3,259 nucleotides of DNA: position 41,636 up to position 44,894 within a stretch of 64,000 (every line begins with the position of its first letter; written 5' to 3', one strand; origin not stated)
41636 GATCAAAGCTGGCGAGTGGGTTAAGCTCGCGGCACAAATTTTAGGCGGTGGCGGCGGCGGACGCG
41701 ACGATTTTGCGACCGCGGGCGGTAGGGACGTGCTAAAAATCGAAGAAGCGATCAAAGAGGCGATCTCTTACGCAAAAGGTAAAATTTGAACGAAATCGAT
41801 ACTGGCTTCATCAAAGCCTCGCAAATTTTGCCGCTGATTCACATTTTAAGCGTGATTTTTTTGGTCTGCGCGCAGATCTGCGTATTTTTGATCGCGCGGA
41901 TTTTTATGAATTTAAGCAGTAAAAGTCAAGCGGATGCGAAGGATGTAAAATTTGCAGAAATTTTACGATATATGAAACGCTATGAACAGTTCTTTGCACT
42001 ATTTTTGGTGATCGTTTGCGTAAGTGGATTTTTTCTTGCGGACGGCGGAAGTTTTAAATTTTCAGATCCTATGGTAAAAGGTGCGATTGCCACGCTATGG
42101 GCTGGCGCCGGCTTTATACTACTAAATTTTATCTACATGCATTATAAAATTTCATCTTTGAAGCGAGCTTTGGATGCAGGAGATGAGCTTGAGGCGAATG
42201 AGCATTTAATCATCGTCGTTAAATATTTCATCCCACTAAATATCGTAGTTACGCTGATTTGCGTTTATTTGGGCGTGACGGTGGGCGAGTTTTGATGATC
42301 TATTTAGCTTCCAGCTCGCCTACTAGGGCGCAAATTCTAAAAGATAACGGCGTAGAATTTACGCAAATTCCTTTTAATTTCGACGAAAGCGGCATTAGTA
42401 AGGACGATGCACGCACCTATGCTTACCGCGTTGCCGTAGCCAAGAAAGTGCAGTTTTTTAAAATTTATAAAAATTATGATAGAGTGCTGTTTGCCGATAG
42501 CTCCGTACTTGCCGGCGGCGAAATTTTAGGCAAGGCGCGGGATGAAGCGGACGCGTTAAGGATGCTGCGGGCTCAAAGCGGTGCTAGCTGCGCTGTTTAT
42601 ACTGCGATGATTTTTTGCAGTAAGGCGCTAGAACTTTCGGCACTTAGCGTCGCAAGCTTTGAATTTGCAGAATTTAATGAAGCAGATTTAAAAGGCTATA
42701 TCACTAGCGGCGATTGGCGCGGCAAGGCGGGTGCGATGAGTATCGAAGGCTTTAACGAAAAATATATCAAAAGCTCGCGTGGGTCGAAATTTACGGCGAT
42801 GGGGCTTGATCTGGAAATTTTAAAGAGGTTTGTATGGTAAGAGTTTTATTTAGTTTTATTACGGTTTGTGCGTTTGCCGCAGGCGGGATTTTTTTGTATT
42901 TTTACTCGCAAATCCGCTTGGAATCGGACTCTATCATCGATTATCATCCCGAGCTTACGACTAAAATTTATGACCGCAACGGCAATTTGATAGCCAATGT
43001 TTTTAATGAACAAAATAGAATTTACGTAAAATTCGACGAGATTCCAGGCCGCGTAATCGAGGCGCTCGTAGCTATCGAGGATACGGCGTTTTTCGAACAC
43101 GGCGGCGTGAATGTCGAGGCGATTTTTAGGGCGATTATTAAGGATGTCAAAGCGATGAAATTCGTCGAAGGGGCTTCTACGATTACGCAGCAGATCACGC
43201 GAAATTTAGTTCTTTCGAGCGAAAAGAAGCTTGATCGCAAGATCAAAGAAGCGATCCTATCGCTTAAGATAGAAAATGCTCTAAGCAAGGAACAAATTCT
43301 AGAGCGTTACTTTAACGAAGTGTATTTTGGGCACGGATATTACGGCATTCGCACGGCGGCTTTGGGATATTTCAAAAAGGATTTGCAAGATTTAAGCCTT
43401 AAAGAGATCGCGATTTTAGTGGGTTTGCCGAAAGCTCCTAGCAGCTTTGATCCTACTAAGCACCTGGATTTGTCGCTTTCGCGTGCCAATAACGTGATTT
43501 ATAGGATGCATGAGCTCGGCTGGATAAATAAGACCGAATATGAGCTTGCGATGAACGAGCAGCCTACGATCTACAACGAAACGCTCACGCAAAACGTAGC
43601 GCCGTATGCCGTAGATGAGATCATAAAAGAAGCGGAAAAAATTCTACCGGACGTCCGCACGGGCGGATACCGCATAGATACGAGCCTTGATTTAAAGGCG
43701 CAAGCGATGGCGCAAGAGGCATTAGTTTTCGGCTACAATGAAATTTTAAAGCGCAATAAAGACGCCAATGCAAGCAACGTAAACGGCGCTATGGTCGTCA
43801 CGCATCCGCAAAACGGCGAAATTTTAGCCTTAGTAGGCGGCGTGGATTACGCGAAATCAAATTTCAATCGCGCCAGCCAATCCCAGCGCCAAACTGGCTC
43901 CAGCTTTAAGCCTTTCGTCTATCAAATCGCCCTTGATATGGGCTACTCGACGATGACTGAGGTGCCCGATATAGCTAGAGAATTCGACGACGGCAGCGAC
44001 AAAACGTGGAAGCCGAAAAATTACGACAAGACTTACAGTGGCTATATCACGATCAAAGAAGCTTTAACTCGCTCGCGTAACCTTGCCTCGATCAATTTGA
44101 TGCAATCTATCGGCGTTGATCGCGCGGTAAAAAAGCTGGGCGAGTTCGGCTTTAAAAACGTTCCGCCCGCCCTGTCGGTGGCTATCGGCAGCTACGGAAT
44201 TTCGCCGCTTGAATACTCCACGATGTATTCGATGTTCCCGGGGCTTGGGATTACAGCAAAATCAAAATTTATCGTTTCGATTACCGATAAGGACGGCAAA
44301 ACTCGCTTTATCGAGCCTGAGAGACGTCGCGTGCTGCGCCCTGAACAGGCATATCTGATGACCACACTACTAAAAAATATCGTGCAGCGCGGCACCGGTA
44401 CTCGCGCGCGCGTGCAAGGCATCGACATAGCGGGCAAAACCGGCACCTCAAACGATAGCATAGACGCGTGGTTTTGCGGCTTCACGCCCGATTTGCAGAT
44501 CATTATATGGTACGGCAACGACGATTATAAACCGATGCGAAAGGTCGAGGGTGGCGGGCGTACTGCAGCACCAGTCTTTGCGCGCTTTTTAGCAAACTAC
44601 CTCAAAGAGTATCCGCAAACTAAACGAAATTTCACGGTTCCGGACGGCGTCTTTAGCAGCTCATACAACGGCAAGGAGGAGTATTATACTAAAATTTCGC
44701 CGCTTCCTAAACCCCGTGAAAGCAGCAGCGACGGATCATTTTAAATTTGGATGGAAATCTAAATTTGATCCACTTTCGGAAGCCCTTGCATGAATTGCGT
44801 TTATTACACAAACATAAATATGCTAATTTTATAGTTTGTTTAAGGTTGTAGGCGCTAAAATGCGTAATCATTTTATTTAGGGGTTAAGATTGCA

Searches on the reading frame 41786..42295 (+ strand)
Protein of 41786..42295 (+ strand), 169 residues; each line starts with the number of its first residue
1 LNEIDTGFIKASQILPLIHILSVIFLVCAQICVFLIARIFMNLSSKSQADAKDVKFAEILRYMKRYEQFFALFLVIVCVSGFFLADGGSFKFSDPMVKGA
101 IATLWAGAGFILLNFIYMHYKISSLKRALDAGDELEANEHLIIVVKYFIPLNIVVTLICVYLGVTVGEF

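Call 50: search_protein_families(library=pfam, proteins=[window:41786-42295:+])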
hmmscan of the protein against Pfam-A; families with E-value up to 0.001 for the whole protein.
window:41786-42295:+ (169 aa): 1 family
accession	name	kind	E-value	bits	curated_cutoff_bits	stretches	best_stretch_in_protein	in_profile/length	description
PF10027.14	DUF2269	-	0.00011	22.7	28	1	14-162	2-145/150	Predicted integral membrane protein (DUF2269)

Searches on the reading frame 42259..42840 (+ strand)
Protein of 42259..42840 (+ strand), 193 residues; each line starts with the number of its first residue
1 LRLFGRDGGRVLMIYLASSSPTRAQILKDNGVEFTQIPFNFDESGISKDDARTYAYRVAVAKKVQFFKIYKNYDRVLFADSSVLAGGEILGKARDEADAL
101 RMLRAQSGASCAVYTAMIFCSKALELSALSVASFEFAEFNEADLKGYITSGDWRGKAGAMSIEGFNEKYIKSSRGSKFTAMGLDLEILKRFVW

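Call 50: search_protein_families(library=pfam, proteins=[window:42259-42840:+])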
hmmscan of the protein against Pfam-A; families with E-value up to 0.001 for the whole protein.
window:42259-42840:+ (193 aa): 1 family
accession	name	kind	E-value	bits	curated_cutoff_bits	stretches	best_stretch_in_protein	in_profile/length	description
PF02545.19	Maf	-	7.1e-35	120.8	27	1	14-189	2-181/187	Maf-like protein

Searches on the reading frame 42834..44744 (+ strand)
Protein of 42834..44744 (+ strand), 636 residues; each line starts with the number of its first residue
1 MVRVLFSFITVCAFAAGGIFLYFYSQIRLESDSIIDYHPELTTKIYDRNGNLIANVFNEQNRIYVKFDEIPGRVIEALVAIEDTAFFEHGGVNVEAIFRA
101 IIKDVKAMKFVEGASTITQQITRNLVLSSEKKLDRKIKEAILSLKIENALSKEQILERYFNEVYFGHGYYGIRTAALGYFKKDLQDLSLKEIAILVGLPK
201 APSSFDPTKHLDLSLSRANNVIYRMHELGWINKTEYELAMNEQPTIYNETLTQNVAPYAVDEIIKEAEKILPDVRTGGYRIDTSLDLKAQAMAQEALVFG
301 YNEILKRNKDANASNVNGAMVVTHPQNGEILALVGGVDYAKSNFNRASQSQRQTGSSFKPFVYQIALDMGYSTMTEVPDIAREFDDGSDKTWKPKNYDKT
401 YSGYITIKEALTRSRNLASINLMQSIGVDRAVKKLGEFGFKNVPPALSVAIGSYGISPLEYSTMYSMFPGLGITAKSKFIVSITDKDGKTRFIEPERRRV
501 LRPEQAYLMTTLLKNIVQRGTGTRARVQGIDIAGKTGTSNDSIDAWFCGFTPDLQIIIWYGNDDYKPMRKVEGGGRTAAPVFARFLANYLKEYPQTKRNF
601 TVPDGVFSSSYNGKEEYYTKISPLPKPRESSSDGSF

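Call 50: search_protein_families(library=pfam, proteins=[window:42834-44744:+])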
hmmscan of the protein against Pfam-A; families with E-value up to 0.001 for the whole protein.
window:42834-44744:+ (636 aa): 2 families
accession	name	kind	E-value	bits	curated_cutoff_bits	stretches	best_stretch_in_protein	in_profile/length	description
PF00912.28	Transgly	-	5.9e-62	208.7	27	1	50-226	2-178/178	Transglycosylase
PF00905.27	Transpeptidase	-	1.6e-31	110.1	22.1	1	318-586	1-298/299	Penicillin binding protein transpeptidase domain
